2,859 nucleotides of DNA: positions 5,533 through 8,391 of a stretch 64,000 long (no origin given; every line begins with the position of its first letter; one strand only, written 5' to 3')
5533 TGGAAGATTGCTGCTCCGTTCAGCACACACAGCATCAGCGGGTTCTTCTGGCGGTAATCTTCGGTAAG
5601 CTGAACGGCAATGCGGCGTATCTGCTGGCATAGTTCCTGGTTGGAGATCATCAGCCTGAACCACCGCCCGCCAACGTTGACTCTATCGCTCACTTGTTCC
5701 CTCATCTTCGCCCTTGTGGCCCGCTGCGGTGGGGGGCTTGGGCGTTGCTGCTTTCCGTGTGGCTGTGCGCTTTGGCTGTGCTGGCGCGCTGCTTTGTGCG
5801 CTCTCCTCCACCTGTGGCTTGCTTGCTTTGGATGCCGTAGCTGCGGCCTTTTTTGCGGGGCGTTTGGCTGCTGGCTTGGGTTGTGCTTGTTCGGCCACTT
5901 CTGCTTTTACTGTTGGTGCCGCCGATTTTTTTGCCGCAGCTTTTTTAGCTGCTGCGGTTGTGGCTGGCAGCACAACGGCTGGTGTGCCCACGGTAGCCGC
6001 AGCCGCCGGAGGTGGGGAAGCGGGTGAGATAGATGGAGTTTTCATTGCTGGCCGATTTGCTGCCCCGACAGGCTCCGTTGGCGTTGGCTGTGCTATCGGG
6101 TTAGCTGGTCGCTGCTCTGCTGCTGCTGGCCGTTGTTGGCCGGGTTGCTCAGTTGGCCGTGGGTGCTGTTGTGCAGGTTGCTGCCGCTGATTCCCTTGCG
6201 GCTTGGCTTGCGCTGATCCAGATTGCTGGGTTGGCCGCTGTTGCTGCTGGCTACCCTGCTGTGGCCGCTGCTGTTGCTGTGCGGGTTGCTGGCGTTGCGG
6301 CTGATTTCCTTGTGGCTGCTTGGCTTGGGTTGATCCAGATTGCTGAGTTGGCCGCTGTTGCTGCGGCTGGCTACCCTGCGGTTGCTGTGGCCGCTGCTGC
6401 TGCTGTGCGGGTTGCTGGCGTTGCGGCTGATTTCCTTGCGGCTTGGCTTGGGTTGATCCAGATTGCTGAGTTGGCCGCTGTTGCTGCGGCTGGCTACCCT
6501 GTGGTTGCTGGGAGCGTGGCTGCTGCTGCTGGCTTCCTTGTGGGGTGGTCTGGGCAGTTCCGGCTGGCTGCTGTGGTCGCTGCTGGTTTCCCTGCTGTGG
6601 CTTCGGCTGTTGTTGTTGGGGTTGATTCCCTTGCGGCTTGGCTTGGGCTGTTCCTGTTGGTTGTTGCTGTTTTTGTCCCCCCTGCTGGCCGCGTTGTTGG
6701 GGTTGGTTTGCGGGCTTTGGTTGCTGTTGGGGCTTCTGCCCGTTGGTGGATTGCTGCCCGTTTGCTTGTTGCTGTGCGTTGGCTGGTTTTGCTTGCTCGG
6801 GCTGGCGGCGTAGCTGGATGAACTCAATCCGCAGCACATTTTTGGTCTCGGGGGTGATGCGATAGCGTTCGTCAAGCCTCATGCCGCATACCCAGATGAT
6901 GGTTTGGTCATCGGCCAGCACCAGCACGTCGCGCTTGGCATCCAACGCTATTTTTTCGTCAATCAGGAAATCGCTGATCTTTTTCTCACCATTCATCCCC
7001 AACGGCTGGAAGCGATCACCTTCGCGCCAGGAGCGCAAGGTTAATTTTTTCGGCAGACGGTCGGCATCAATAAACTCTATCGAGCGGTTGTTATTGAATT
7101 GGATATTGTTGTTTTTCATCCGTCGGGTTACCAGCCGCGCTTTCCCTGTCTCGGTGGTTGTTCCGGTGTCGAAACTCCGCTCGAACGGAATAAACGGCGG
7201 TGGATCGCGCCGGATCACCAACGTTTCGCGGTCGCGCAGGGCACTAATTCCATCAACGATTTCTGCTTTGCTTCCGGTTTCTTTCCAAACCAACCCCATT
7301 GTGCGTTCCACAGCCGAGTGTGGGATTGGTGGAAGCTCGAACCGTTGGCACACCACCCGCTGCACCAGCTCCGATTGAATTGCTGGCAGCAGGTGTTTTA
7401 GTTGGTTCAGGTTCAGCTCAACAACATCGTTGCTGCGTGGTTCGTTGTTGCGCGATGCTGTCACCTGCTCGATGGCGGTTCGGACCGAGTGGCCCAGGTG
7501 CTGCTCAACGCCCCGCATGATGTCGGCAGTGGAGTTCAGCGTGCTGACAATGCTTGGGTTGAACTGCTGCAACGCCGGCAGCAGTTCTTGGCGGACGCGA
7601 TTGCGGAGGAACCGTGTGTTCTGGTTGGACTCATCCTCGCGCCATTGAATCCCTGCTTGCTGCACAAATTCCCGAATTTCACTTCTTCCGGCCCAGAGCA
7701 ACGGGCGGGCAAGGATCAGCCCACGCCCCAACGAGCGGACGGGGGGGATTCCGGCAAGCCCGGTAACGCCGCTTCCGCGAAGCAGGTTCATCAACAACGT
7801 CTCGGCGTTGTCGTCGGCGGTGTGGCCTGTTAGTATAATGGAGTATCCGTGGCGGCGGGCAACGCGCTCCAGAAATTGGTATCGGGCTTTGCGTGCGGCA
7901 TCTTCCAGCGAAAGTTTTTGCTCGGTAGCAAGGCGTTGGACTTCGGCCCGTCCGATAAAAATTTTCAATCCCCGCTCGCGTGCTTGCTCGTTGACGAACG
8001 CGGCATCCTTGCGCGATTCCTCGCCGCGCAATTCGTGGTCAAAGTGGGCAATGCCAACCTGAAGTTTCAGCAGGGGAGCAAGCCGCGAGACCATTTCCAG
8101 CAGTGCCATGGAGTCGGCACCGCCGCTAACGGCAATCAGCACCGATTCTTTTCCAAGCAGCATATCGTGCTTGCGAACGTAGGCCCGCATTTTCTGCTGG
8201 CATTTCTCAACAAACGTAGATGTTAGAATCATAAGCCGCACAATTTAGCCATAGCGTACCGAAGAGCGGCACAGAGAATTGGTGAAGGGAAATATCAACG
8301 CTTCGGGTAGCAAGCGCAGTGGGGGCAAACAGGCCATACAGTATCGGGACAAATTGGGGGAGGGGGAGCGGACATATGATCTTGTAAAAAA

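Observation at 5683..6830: TilS fused to a long Gln/Pro-rich tandem-repeat region and a histone-H1-like Lys/Ala tail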

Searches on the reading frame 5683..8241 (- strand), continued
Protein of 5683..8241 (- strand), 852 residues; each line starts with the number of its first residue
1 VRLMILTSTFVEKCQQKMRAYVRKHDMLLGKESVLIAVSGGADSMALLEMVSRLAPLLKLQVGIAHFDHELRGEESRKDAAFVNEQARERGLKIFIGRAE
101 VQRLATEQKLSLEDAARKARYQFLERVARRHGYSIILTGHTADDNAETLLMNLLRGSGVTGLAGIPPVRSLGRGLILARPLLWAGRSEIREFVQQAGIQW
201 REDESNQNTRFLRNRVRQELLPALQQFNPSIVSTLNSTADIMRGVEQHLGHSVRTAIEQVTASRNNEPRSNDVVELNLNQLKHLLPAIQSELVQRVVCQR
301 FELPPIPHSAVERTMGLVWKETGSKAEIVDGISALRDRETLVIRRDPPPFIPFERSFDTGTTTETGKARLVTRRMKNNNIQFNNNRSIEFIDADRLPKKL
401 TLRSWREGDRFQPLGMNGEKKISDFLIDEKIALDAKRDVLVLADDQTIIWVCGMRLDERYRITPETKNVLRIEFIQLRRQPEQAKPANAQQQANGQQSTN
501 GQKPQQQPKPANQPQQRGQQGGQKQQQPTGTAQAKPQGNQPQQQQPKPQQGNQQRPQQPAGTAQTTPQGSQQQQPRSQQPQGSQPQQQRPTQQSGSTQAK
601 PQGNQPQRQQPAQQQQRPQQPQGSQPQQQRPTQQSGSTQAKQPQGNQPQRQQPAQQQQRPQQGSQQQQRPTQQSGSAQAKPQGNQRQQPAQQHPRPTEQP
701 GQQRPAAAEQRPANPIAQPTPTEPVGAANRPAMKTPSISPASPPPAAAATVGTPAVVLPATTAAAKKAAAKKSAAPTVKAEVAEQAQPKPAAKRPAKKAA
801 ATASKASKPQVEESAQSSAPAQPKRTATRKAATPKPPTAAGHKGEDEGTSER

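Call 14: find_encoding_contigs(protein=P0003, flank=6000, max_places=4)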
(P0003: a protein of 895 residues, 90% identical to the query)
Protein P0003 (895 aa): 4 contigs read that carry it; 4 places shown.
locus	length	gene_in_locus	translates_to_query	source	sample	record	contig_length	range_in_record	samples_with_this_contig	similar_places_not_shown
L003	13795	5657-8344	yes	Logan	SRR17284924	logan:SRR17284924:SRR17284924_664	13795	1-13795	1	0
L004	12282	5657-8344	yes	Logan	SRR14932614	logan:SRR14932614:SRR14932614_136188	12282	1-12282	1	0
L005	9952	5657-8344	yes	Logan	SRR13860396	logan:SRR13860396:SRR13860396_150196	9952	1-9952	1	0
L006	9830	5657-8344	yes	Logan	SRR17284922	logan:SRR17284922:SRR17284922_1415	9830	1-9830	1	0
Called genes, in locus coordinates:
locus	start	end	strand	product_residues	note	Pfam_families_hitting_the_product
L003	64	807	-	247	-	PF00561:Abhydrolase_1, PF12697:Abhydrolase_6, PF03096:Ndr (weak), PF12146:Hydrolase_4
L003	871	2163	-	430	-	PF00278:Orn_DAP_Arg_deC, PF02784:Orn_Arg_deC_N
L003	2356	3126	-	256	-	PF00889:EF_TS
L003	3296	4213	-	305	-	PF00318:Ribosomal_S2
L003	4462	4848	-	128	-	PF00380:Ribosomal_S9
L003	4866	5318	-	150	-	PF00572:Ribosomal_L13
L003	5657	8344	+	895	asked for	PF01171:ATP_bind_3, PF11734:TilS_C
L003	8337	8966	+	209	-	PF00156:Pribosyltran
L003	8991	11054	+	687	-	PF06480:FtsH_ext (weak), PF00004:AAA, PF07728:AAA_5 (faint), PF17862:AAA_lid_3, PF01434:Peptidase_M41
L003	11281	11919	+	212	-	-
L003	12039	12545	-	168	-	PF01058:Oxidored_q6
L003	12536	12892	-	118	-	PF00507:Oxidored_q4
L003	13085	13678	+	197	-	PF02834:LigT_PEase, PF13563:2_5_RNA_ligase2 (weak), PF02834:LigT_PEase (weak)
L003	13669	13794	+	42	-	?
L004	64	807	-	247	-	PF00561:Abhydrolase_1, PF12697:Abhydrolase_6, PF03096:Ndr (weak), PF12146:Hydrolase_4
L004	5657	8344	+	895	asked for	PF01171:ATP_bind_3, PF11734:TilS_C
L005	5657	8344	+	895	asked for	PF01171:ATP_bind_3, PF11734:TilS_C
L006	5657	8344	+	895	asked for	PF01171:ATP_bind_3, PF11734:TilS_C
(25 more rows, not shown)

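Call 24: list_cluster_members(proteins=[P0001, P0005, P0015, P0018, P0020, P0026, P0043, P0044, P0057, P0074])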
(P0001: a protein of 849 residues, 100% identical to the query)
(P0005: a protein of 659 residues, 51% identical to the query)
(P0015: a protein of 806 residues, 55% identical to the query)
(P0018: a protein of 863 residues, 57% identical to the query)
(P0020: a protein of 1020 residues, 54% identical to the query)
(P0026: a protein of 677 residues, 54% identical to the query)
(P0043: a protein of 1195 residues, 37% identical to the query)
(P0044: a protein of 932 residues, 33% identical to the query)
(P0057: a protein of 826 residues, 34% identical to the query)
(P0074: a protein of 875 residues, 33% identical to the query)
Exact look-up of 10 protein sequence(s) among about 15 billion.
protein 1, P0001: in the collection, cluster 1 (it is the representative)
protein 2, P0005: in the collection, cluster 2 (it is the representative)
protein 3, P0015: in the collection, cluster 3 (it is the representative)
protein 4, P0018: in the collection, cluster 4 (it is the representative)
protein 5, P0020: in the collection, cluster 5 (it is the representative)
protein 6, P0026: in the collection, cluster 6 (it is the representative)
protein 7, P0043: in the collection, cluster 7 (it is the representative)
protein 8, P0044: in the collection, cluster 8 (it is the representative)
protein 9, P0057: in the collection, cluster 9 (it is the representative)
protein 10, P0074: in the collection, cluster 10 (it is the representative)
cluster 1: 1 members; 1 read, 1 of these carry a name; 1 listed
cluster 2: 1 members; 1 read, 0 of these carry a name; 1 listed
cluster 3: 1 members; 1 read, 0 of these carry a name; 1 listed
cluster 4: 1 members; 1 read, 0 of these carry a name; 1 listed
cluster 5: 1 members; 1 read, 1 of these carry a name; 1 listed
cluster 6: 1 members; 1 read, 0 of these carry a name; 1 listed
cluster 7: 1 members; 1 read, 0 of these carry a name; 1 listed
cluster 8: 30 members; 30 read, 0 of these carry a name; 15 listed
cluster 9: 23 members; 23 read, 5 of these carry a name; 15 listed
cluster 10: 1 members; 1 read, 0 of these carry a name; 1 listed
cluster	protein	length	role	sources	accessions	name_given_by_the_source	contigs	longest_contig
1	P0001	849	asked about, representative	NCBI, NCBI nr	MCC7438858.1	MAG: tRNA lysidine(34) synthetase TilS [Armatimonadetes bacterium] | tRNA lysidine(34) synthetase TilS [Armatimonadota bacterium]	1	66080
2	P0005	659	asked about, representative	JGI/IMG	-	-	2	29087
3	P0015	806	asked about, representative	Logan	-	-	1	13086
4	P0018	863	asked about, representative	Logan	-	-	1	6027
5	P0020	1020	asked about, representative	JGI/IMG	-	tRNA(Ile)-lysidine synthase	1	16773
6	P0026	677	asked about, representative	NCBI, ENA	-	-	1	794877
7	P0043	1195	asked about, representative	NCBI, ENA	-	-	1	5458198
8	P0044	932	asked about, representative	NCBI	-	-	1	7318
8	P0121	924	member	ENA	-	-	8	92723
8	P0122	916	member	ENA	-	-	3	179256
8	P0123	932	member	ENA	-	-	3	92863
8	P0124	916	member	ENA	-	-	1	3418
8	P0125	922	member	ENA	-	-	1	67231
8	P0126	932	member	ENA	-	-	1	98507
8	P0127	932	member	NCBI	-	-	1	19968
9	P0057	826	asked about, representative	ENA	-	-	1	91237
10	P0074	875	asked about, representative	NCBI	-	-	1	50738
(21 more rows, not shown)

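Call 37: find_encoding_contigs(protein=P0026, flank=4000, max_places=2)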
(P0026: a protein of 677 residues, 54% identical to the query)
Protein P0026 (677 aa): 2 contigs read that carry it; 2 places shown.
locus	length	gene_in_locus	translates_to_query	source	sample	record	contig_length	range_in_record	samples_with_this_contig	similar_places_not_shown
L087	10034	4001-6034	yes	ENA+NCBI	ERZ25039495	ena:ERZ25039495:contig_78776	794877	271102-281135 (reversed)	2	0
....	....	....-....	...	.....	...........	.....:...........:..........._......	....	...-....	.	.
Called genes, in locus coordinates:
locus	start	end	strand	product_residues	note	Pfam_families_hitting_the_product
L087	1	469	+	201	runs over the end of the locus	-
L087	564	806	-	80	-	-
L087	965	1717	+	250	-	PF06182:ABC2_membrane_6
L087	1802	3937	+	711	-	PF00691:OmpA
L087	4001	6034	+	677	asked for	PF01171:ATP_bind_3, PF11734:TilS_C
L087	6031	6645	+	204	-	PF00156:Pribosyltran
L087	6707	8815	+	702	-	PF06480:FtsH_ext (weak), PF00004:AAA, PF07728:AAA_5 (faint), PF17862:AAA_lid_3, PF01434:Peptidase_M41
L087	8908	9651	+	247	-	-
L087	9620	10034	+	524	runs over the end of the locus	PF00248:Aldo_ket_red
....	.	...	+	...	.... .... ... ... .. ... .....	-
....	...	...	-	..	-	-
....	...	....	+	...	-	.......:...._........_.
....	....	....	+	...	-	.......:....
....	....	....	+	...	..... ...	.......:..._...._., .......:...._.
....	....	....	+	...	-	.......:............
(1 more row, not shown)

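Call 38: find_encoding_contigs(protein=P0020, flank=4000, max_places=2)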
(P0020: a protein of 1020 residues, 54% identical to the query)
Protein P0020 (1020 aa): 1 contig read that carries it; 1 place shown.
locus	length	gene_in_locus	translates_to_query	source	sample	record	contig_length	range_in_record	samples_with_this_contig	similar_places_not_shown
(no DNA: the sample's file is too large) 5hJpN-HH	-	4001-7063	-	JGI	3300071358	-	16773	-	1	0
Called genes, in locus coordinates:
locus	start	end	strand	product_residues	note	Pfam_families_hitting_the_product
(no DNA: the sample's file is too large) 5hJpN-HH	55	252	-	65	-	-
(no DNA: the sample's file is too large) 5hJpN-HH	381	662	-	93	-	-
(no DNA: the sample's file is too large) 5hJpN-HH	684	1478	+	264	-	PF06182:ABC2_membrane_6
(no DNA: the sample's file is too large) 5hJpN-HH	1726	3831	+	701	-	PF13568:OMP_b-brl_2, PF00691:OmpA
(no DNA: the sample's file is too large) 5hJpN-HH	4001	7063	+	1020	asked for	PF01171:ATP_bind_3, PF03483:B3_4 (weak), PF11734:TilS_C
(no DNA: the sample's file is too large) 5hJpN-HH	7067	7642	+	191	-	PF00156:Pribosyltran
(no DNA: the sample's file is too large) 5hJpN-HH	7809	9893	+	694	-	PF00004:AAA, PF07728:AAA_5 (faint), PF17862:AAA_lid_3, PF01434:Peptidase_M41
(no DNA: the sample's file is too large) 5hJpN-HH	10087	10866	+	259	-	-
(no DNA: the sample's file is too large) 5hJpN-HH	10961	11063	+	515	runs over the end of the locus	PF00248:Aldo_ket_red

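Call 39: find_encoding_contigs(protein=P0043, flank=4000, max_places=2)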
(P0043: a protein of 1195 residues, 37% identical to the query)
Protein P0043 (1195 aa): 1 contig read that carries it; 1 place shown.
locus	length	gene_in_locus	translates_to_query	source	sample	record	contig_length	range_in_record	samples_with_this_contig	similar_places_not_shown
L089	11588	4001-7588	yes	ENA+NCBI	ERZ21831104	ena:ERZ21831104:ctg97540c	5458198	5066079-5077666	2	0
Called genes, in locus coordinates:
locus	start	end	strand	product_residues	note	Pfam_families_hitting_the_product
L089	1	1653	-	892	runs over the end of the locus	PF18962:Por_Secre_tail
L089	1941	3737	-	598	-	PF07494:Reg_prop (faint), PF25852:DUF6242_C, PF17210:SdrD_B (faint), PF01835:MG2 (faint), PF02369:Big_1, PF13620:CarboxypepD_reg (weak), PF17789:MG4, PF18962:Por_Secre_tail, +1 more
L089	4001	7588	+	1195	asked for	PF01171:ATP_bind_3, PF11734:TilS_C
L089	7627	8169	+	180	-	PF00156:Pribosyltran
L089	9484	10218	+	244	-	PF20507:DUF6733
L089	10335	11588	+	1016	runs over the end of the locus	PF02743:dCache_1, PF22673:MCP-like_PDC_1, PF00672:HAMP (weak), PF18947:HAMP_2, PF18575:HAMP_N3, PF18947:HAMP_2, PF00015:MCPsignal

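Call 43: predict_structure(alignment_id=A2)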
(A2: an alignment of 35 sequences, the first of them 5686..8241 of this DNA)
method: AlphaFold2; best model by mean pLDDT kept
length: 852 residues; sequences in the alignment: 35
mean_pLDDT: 71.5   pTM: 0.54
mean pLDDT of the five models: 71.5, 69.1, 68.2, 66.0, 64.9
residues with pLDDT >= 90: 395; 70-90: 68; 50-70: 54; < 50: 335
segments of 3 or more residues with pLDDT < 50: 1-4, 480-506, 513-534, 536-599, 602-623, 625-642, 647-649, 651-675, 682-707, 715-729, 735-740, 748-755, 757-783, 788-792, 794-821, 827-832, 837-852
pLDDT, mean of each block of 10 residues (from residue 1): 59 95 96 97 98 97 96 91 97 97 94 91 97 98 97 89 94 95 97 96 87 92 96 96 93 94 61 91 95 93 91 96 93 94 85 92 92 95 92 96 96 96 95 84 97 96 97 84 39 36 47 45 42 46 43 45 45 42 42 41 44 42 45 41 49 44 42 49 44 45 48 48 46 49 47 42 41 42 49 44 44 45 49 46 45 39
secondary structure, 60 per line:
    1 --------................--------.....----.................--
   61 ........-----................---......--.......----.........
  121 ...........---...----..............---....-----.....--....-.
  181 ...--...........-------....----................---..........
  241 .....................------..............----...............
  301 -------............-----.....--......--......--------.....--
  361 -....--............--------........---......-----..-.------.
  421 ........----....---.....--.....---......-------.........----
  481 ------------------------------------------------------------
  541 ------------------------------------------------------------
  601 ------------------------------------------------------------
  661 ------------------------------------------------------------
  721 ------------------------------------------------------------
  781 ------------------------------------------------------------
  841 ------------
elements in order (helices of 4 or more, strands of 3 or more residues): H9-24 E33-37 H42-58 E61-68 H74-89 E93-98 H101-107 H112-131 E135-137 H142-155 H159-162 E168-172 E175-178 H180-183 H186-196 H204-207 H212-227 H231-260 H268-272 E273-277 H278-281 H286-300 H308-319 E325-329 E332-337 E340-345 E354-358 E362-365 E368-376 E388-392 E399-404 H422-428 H433-436 E440-444 E447-451 E455-457 E468-476

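Call 45: search_solved_structures(query=window:5686-8241:-, max_evalue=0.001)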
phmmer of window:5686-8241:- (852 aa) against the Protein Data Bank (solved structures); distinct sequences matched with E-value up to 0.001: 7.
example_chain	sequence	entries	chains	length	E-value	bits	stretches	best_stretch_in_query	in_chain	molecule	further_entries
3a2k_A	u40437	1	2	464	7.8e-45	156.9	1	16-456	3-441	tRNA(Ile)-lysidine synthase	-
1wy5_A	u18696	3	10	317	2e-42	148.9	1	19-259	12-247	Hypothetical UPF0072 protein AQ_1887 | tRNA(Ile)-lysidine synthase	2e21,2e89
1ni5_A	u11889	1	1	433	1.8e-19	73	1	27-235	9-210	Putative cell cycle protein mesJ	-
5gha_A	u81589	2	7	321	9.4e-14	54.1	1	18-226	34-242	Sulfur Transferase TtuA | tRNA-5-methyluridine(54) 2-sulfurtransferase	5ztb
5b4e_A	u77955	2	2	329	1e-13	54.1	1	18-226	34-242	Sulfur Transferase TtuA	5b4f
3vrh_A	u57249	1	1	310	1.1e-07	34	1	7-204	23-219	Putative uncharacterized protein PH0300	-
5mko_A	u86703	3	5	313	1.1e-07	34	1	7-204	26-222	TtuA PH0300 | PH0300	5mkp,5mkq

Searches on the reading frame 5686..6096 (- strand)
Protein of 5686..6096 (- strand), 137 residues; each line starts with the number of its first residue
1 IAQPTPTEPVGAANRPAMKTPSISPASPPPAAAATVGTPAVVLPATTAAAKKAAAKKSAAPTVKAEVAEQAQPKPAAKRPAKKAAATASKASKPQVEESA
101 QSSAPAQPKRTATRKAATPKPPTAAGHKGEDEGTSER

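Call 40: search_protein_representatives(protein=window:5686-6096:-)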
Query: 137 residues. Proteins with E-value up to 0.001 (for the whole library): 0; up to 1e-10: 0; up to 1e-30: 0. The best 0 are listed.

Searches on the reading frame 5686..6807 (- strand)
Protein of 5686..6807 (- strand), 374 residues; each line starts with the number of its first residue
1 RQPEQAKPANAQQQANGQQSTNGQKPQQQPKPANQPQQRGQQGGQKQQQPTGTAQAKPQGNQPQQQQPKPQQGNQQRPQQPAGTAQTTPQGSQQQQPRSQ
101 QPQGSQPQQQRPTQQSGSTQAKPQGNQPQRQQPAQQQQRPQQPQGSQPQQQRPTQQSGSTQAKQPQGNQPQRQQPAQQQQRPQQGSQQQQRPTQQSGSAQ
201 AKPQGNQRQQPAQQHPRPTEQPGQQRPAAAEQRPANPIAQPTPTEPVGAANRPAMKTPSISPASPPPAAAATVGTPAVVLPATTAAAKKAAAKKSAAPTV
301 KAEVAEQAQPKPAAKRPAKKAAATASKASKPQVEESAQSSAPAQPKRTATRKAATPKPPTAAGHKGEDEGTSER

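Call 50: find_homologous_proteins(query=window:5686-6807:-, max_evalue=0.001)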
Query window:5686-6807:-: 8000 candidates shared short words with the query, none scored E <= 0.001.
